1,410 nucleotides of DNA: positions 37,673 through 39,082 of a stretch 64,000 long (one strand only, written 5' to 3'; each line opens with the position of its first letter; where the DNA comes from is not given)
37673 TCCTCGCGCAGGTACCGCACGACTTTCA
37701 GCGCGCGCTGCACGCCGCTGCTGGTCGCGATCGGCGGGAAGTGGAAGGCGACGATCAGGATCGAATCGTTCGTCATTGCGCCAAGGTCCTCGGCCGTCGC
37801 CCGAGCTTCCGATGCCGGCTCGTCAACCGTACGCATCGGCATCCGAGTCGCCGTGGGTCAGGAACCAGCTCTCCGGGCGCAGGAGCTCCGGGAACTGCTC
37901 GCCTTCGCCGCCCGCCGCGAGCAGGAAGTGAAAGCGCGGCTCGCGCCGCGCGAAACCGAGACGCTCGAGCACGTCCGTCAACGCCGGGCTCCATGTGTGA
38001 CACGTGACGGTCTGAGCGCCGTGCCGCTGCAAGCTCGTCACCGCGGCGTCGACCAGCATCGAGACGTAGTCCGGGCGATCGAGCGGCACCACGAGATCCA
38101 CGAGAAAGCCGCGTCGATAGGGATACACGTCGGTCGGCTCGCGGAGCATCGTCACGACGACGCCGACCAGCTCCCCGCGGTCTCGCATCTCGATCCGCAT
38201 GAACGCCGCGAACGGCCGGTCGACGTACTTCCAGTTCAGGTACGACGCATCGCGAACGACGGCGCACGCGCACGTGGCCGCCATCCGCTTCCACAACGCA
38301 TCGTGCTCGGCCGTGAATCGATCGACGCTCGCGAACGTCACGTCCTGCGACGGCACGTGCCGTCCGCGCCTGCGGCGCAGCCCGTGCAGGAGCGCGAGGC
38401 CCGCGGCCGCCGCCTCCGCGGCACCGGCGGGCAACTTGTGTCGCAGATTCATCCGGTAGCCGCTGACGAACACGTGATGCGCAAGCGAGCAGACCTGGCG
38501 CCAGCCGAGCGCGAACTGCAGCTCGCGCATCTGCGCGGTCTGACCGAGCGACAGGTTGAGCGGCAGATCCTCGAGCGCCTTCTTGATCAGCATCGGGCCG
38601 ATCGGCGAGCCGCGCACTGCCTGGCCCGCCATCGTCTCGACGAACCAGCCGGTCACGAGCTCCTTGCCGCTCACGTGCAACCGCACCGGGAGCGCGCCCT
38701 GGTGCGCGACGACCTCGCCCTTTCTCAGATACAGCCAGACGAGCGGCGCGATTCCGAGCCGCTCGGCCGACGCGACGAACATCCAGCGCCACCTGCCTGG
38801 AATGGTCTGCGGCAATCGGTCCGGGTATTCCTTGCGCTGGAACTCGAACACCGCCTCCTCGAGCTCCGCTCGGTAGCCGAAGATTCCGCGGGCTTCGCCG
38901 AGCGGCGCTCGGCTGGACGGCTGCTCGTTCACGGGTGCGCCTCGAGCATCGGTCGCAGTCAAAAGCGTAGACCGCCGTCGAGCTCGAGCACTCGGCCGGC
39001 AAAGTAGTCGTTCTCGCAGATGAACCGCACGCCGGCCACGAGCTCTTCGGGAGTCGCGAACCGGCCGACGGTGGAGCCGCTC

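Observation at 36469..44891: Eight-gene carrier-protein acyl-tailoring operon (Fe-ADH / AMP-ligase / LuxE / LuxC / ACP / FabG-like SDR / GNAT / GT4) inside the EPS locus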

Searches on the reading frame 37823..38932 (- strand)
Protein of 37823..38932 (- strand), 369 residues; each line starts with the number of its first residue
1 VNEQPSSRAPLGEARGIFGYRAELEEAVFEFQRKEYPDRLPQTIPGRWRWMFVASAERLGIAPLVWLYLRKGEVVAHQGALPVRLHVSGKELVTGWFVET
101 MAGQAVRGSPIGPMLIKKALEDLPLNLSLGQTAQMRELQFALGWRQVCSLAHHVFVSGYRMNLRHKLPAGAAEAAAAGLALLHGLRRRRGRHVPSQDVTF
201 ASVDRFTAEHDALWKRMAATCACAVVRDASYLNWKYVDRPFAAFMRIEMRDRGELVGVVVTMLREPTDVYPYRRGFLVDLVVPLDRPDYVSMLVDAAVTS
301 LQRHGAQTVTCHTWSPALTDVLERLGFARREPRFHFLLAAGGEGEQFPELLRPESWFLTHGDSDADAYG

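Call 4: search_protein_families(library=pfam, proteins=[window:37826-38932:-], max_evalue=0.01)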
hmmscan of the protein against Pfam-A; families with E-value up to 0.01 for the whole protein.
seq(369 aa): 0 families

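Call 5: search_protein_families(library=ncbifam, proteins=[window:37826-38932:-], max_evalue=0.01)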
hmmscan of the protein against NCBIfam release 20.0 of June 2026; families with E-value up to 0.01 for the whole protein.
seq(369 aa): 0 families

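Call 21: find_homologous_proteins(query=window:37823-38932:-, max_evalue=0.00001)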
Query window:37823-38932:- (369 aa): 160 proteins with E <= 0.00001 among 8000 candidates; the best 120 are listed.
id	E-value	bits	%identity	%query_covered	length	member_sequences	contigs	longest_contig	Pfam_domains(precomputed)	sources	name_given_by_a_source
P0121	3.0e-248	841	99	100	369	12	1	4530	-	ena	-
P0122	4.0e-217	738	88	100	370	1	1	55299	-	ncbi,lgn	ncbi:MAG TPA: hypothetical protein VF339_19890 [Gammaproteobacteria bacterium]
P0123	2.3e-138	479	59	100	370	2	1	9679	-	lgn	-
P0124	4.4e-133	462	59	97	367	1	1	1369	-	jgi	jgi:hypothetical protein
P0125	7.9e-133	461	57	98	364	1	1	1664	-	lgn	-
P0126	1.1e-132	461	58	96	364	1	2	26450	-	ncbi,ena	-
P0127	2.3e-132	459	58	96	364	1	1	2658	-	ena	-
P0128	8.8e-132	458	58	98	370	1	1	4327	-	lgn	-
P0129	2.7e-131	456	59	96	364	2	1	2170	-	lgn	-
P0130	1.1e-130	454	58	94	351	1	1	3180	-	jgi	-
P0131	7.0e-130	451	59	100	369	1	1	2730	PF13527.14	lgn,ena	-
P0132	3.0e-129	449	58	96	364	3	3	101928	-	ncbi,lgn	-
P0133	4.6e-128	445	58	96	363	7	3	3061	-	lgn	-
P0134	1.7e-127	443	57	96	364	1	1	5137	-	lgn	-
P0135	1.7e-127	443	56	100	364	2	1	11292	-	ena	-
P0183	1.0e-89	319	46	96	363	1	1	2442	PF00583.32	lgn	-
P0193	1.7e-87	312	45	96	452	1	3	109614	PF13527.14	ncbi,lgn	-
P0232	6.5e-80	287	44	98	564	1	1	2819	PF00550.32,PF13527.14,PF00583.32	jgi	jgi:acyl carrier protein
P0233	7.8e-80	287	44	95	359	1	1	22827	PF13527.14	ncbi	-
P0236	1.4e-79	286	43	95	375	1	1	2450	PF00583.32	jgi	jgi:GNAT superfamily N-acetyltransferase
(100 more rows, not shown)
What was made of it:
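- GNL homologues occasionally get weak acetyltransferase Pfam hits (PF13527, PF00583; call 21).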

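Call 24: search_solved_structures(query=A1, max_evalue=1)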
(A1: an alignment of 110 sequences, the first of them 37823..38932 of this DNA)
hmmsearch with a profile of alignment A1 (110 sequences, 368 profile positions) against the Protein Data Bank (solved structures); distinct sequences matched with E-value up to 1: 0.
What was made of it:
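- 37823..38932 (-): GNL: tandem-GNAT protein (369 aa) of a family with no Pfam or NCBIfam model. Proposed acyl-ACP-dependent N-acyltransferase. No family hit (calls 4, 5) and no PDB sequence hit (call 24).
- Tried and rejected: No hit at E<=1 (call 24).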

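Call 32: predict_structure(alignment_id=A1)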
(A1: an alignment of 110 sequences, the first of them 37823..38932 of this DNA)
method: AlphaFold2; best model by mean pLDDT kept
length: 369 residues; sequences in the alignment: 110
mean_pLDDT: 95.4   pTM: 0.92
mean pLDDT of the five models: 95.4, 94.9, 94.7, 94.7, 93.8
residues with pLDDT >= 90: 348; 70-90: 11; 50-70: 9; < 50: 1
segments of 3 or more residues with pLDDT < 50: none
pLDDT, mean of each block of 10 residues (from residue 1): 58 92 97 96 97 98 98 97 97 96 95 96 95 95 97 96 94 96 97 96 98 98 98 97 97 99 96 98 98 98 98 98 98 96 90 98 91
secondary structure, 60 per line:
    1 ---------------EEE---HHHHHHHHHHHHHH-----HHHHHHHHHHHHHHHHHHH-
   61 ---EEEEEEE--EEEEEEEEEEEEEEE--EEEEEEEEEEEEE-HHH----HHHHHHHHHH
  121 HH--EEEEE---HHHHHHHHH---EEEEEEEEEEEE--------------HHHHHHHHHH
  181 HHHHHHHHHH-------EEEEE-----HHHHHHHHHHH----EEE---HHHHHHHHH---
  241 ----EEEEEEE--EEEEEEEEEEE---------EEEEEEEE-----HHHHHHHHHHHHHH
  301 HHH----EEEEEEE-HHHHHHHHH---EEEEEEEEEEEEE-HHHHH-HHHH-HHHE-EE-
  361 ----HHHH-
elements in order: E16-18 H22-35 H41-59 E64-70 E73-87 E90-102 H111-122 E125-129 H133-141 E145-156 H171-190 E198-202 H208-218 E223-225 H229-237 E245-251 E254-264 E274-281 H287-303 E308-314 H316-324 E328-340 H342-346 H348-351 H365-368
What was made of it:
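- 37823..38932 (-): AF2 pLDDT 95.4, pTM 0.92 (call 32).
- On GNAT superfamily, tandem type: AF2 pLDDT 95.4 (call 32).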

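Call 35: fold_search(model_id=the predicted structure, library=pdb)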
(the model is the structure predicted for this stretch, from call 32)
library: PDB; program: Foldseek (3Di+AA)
matches with E <= 10: 1215; with E <= 0.001: 379
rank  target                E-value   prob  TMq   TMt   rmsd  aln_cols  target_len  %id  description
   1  4cax                  3.2e-14  1.00  0.53  0.51   9.7       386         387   13  Crystal structure of Aspergillus fumigatus N-myristoyl transferase in complex with myristoyl CoA and a pyrazole sulphona (released 2014-09-17)
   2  6maz_A                5.6e-14  1.00  0.55  0.53   9.8       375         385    9  Crystal structure of N-myristoyl transferase (NMT) G386E mutant from Plasmodium vivax in complex with inhibitor IMP-03 (released 2019-06-05)
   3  6b1l_A                7.2e-14  1.00  0.52  0.51   6.8       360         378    8  Crystal structure of glycylpeptide N-tetradecanoyltransferase from Plasmodium vivax in complex with inhibitor IMP-0001 (released 2018-09-26)
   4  6mb0_C                9.7e-14  1.00  0.53  0.53   9.9       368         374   10  Crystal structure of N-myristoyl transferase (NMT) G386E mutant from Plasmodium vivax in complex with inhibitor IMP-10 (released 2019-06-05)
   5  1iyl_A                1.0e-13  1.00  0.56  0.54   8.7       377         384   12  Crystal Structure of Candida albicans N-myristoyltransferase with Non-peptidic Inhibitor (released 2002-12-30)
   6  6skj_B                1.1e-13  1.00  0.52  0.50   6.9       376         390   12  DeltaC2 C-terminal truncation of HsNMT1 in complex with MyrCoA and GNCFSKPR substrates (released 2020-03-18)
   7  5v0x_C                1.2e-13  1.00  0.52  0.51  10.2       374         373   10  Crystal structure of glycylpeptide N-tetradecanoyltransferase from Plasmodium vivax in complex with inhibitor IMP-0001 (released 2018-03-07)
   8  6sk8_A                1.6e-13  1.00  0.55  0.53   6.5       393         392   11  DeltaC3 C-terminal truncation of HsNMT1 in complex with MyrCoA and GDCFSKPR substrates (released 2020-03-18)
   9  7rk3_A                1.8e-13  1.00  0.54  0.56   6.6       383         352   11  Crystal structure of human N-myristoyltransferase 1 fragment (residues 109-496) bound to diacylated human Arf6 octapep (released 2022-07-27)
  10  7owq_A                1.8e-13  1.00  0.53  0.50   6.3       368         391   12  HsNMT1 in complex with both MyrCoA and peptide N-Methylated-GNCFSKPR (released 2022-12-21)
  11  6may_C                2.0e-13  1.00  0.54  0.53  10.0       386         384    9  Crystal structure of N-myristoyl transferase (NMT) G386E mutant from Plasmodium vivax (released 2019-06-05)
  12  6maz_C                2.1e-13  1.00  0.53  0.53  10.2       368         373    9  Crystal structure of N-myristoyl transferase (NMT) G386E mutant from Plasmodium vivax in complex with inhibitor IMP-03 (released 2019-06-05)
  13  6mb1_C                2.3e-13  1.00  0.52  0.51  10.2       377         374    9  Crystal structure of N-myristoyl transferase (NMT) from Plasmodium vivax in complex with inhibitor IMP-1002 (released 2019-06-05)
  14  4cav                  2.6e-13  1.00  0.54  0.52   6.3       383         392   14  Crystal structure of Aspergillus fumigatus N-myristoyl transferase in complex with myristoyl CoA and a benzofuran ligand (released 2014-09-17)
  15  5v0w_C                2.7e-13  1.00  0.53  0.52   6.7       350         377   10  Crystal structure of glycylpeptide N-tetradecanoyltransferase from Plasmodium vivax in complex with inhibitor IMP-0001 (released 2018-03-07)
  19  2ozg                  3.1e-13  1.00  0.59  0.56   4.9       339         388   12  Crystal structure of GCN5-related N-acetyltransferase (YP_325469.1) from Anabaena variabilis ATCC 29413 at 2.00 A resolu (released 2007-03-13)
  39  2hv2_C                9.3e-13  1.00  0.60  0.57   4.2       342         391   11  Crystal Structure of Conserved Protein of Unknown Function from Enterococcus faecalis V583 at 2.4 A Resolution, Probab (released 2006-08-29)
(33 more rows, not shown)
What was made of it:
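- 37823..38932 (-): Foldseek: N-myristoyltransferases at E about 3e-14 and Eis-like GNATs 2ozg/2hv2 at TM 0.59-0.60 (call 35).
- On GNAT superfamily, tandem type: Foldseek probability 1.00 to N-myristoyltransferases and to 2ozg/2hv2 (call 35).
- Closest known: Tandem-GNAT N-acyltransferases. Same: The predicted fold of GNL is two GNAT lobes in one chain (call 35).
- Checked: Its tandem GNAT fold is shown by an AlphaFold2 model with pLDDT 95.4 and by Foldseek (calls 32, 35).
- The tandem-GNAT structural neighbours that are functionally characterised (N-myristoyltransferases) are N-acyltransferases (call 35). GNL resembles N-myristoyltransferase, which uses a long acyl chain (call 35). The best structural matches of GNL are N-myristoyltransferases (call 35).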

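Call 46: find_encoding_contigs(protein=P0193, flank=10000, max_places=1)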
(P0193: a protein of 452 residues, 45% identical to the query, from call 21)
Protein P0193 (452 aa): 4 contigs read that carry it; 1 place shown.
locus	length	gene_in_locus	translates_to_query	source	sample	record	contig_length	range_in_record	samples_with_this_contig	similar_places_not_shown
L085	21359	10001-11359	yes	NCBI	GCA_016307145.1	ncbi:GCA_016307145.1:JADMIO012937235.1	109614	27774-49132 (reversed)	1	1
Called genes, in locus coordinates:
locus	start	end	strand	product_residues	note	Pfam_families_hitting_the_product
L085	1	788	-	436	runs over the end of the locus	PF07602:DUF1565 (faint), PF22842:Pel9A-like_beta_helix, PF13229:Beta_helix (faint)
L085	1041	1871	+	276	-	PF17837:4PPT_N, PF01648:ACPS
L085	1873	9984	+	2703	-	PF01575:MaoC_dehydratas, PF00106:adh_short, PF13561:adh_short_C2, PF00109:ketoacyl-synt, PF02801:Ketoacyl-synt_C, PF16197:KAsynt_C_assoc, PF22336:RhiE-like_linker, PF22621:CurL-like_PKS_C, +5 more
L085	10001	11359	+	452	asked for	PF13527:Acetyltransf_9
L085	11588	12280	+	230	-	-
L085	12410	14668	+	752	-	PF13414:TPR_11 (weak), PF14559:TPR_19 (weak), PF13432:TPR_16, PF13432:TPR_16 (weak), PF14559:TPR_19, PF13432:TPR_16 (weak), PF09613:HrpB1_HrpK (weak), PF13432:TPR_16, +25 more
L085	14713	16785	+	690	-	PF04892:VanZ-LLP1 (weak)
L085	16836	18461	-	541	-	PF05345:He_PIG, PF24908:Ig_SIBA-E_2nd (faint), PF05345:He_PIG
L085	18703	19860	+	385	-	PF13439:Glyco_transf_4, PF13579:Glyco_trans_4_4, PF20706:GT4-conflict, PF00534:Glycos_transf_1, PF13692:Glyco_trans_1_4, PF13524:Glyco_trans_1_2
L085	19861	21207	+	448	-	PF03721:UDPG_MGDP_dh_N, PF00984:UDPG_MGDP_dh, PF03720:UDPG_MGDP_dh_C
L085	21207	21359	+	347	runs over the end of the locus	PF13439:Glyco_transf_4 (weak), PF13524:Glyco_trans_1_2 (weak)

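Call 65: search_protein_representatives(alignment_id=A1)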
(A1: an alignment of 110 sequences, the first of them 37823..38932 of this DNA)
Query: 110 sequences, 368 profile positions. Proteins with E-value up to 0.001 (for the whole library): 10502; up to 1e-10: 5028; up to 1e-30: 402. The best 150 are listed.
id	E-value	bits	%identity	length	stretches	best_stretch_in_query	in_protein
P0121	2.7e-154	530.4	-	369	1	10-367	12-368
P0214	4.3e-151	519.8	-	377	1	5-368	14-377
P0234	6.5e-150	515.9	-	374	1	8-368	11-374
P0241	1.4e-149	514.8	-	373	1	4-368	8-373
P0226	4.1e-144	496.9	-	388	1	11-368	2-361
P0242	8.9e-138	476.0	-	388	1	7-368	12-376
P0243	2.9e-135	467.7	-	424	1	7-368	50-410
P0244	3.2e-135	467.6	-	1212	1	8-368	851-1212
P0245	3.8e-135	467.4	-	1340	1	7-368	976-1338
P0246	5.8e-135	466.7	-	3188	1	6-368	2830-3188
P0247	2.1e-133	461.6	-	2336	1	12-368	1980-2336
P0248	7.2e-133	459.8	-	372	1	7-367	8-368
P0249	1.9e-132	458.5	-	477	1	14-367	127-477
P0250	3.9e-132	457.4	-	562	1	9-368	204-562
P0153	4.7e-132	457.2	-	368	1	6-367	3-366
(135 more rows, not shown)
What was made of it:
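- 37823..38932 (-): Family size: 402 representatives at E<=1e-30, many of them C-terminal domains of proteins of 600-3280 aa (call 65).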

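Call 66: search_protein_families(library=pfam, proteins=[P0246, P0244, P0247], max_evalue=0.00001)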
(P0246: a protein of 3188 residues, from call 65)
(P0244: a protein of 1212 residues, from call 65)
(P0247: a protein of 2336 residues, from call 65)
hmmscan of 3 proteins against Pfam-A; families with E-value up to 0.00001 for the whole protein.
P0246 (3188 aa): 14 families
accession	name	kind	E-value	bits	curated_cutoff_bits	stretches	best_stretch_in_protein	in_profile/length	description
PF00109.32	ketoacyl-synt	-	1.1e-72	245.1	20.8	1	1207-1446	2-252/252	Beta-ketoacyl synthase, N-terminal domain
PF00698.26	Acyl_transf_1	-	9.4e-68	229.5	32.7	1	1744-2060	2-315/319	Acyl transferase domain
PF08659.16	KR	-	1.5e-66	224.2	22.6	1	2349-2527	1-179/180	KR domain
PF00106.31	adh_short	-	2.6e-35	122.1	26.6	2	269-450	1-184/195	short chain dehydrogenase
PF00550.31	PP-binding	-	6.9e-35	119.6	20.8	3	2745-2810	2-67/67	Phosphopantetheine attachment site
PF02801.28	Ketoacyl-synt_C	-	8.1e-33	113.4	20.8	1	1454-1576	1-116/119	Beta-ketoacyl synthase, C-terminal domain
PF13561.12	adh_short_C2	-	2.3e-23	83.5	27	2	278-439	6-167/236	Enoyl-(Acyl carrier protein) reductase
PF22621.2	CurL-like_PKS_C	-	1.9e-17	63.4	27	1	1653-1716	1-64/64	CurL-like, PKS C-terminal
PF16197.11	KAsynt_C_assoc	-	1.9e-15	57.7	33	1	1581-1702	1-108/111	Ketoacyl-synthetase C-terminal extension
PF22336.2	RhiE-like_linker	-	1e-12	48.3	27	1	1657-1721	2-65/67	RhiE-like, KS-MAT linker domain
PF01575.25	MaoC_dehydratas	-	2.6e-09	37.2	27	1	4-75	19-94/123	MaoC like domain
PF00583.31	Acetyltransf_1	-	1.8e-07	31.9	20.7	0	2873-2941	27-84/116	Acetyltransferase (GNAT) family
PF13527.13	Acetyltransf_9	-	8.1e-07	29.5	25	1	2848-2945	11-101/127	Acetyltransferase (GNAT) domain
PF01370.27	Epimerase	-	5.9e-06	26.3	20.9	0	271-452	1-176/240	NAD dependent epimerase/dehydratase family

P0244 (1212 aa): 6 families
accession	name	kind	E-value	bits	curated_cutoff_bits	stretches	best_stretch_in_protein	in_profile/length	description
PF08659.16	KR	-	3.8e-64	216.4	22.6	1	377-555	1-179/180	KR domain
PF00550.31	PP-binding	-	2e-30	105.2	20.8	2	779-844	2-67/67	Phosphopantetheine attachment site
PF00106.31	adh_short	-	2e-10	40.9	26.6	1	380-536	4-160/195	short chain dehydrogenase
PF23297.2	ACP_SdgA_C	-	2.8e-10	40.6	27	0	650-709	5-63/95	Highly reducing polyketide synthase sdgA, C-terminal ACP domain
PF13561.12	adh_short_C2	-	3e-08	34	27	1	388-536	8-154/236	Enoyl-(Acyl carrier protein) reductase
PF21394.3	Beta-ketacyl_N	-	1.8e-07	31.4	26.9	1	162-299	5-138/170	Beta-ketoacyl synthase-like, N-terminal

P0247 (2336 aa): 11 families
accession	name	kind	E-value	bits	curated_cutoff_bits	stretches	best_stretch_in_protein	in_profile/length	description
PF00109.32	ketoacyl-synt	-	4.3e-72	243.2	20.8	1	363-601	3-252/252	Beta-ketoacyl synthase, N-terminal domain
PF08659.16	KR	-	1.7e-62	211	22.6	1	1508-1686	1-179/180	KR domain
PF00698.26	Acyl_transf_1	-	6.1e-62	210.4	32.7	1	899-1200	2-300/319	Acyl transferase domain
PF02801.28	Ketoacyl-synt_C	-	1.4e-34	119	20.8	1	609-730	1-116/119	Beta-ketoacyl synthase, C-terminal domain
PF00550.31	PP-binding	-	4.7e-29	100.9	20.8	3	1904-1966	2-64/67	Phosphopantetheine attachment site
PF22621.2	CurL-like_PKS_C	-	8.6e-16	58.1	27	1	808-871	1-64/64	CurL-like, PKS C-terminal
PF16197.11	KAsynt_C_assoc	-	2e-14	54.4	33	1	736-850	2-103/111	Ketoacyl-synthetase C-terminal extension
PF22336.2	RhiE-like_linker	-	4.8e-14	52.5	27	1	811-874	1-63/67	RhiE-like, KS-MAT linker domain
PF00106.31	adh_short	-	1.6e-11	44.5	26.6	1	1511-1669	4-162/195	short chain dehydrogenase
PF13561.12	adh_short_C2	-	1e-08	35.5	27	1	1519-1666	8-153/236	Enoyl-(Acyl carrier protein) reductase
PF23297.2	ACP_SdgA_C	-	2.5e-06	27.9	27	0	1805-1859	28-83/95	Highly reducing polyketide synthase sdgA, C-terminal ACP domain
